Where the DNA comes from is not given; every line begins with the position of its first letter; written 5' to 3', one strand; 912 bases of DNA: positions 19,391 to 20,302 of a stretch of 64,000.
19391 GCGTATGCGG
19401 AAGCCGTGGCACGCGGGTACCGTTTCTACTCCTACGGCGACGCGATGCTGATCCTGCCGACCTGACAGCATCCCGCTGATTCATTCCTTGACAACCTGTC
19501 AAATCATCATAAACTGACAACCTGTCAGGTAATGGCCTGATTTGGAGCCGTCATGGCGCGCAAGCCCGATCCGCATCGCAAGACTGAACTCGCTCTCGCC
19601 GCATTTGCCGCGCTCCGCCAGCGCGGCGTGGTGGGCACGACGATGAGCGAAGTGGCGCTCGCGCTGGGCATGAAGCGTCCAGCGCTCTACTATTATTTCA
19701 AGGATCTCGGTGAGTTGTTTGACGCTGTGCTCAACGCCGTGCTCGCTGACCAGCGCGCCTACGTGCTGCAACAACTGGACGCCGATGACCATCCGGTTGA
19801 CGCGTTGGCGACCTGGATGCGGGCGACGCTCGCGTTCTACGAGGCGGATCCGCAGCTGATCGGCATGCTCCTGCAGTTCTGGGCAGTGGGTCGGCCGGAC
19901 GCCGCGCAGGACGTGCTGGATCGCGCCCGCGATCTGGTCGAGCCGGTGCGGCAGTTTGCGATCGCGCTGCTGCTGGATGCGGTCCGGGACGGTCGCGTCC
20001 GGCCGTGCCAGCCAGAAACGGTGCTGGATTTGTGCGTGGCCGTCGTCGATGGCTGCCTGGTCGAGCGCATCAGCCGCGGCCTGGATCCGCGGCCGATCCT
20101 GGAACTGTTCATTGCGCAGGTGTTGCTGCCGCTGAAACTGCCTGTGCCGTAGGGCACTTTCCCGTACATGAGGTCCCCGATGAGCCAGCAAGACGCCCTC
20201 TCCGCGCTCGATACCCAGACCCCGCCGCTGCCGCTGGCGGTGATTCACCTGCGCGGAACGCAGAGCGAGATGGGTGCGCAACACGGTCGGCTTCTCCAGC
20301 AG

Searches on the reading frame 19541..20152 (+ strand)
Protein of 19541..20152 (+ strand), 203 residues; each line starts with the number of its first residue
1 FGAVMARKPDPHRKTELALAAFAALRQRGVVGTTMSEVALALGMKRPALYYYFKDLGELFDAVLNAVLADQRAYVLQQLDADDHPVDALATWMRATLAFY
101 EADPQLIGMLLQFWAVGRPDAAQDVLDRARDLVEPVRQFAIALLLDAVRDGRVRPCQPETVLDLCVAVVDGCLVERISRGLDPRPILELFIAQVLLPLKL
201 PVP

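Call 65: search_protein_families(library=pfam, proteins=[window:19541-20152:+], max_evalue=0.00001)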
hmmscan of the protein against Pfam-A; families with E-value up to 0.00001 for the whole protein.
window:19541-20152:+ (203 aa): 1 family
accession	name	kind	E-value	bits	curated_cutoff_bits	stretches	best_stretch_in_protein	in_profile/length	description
PF00440.29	TetR_N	-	1.3e-09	38.2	24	1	20-63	4-47/47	Bacterial regulatory proteins, tetR family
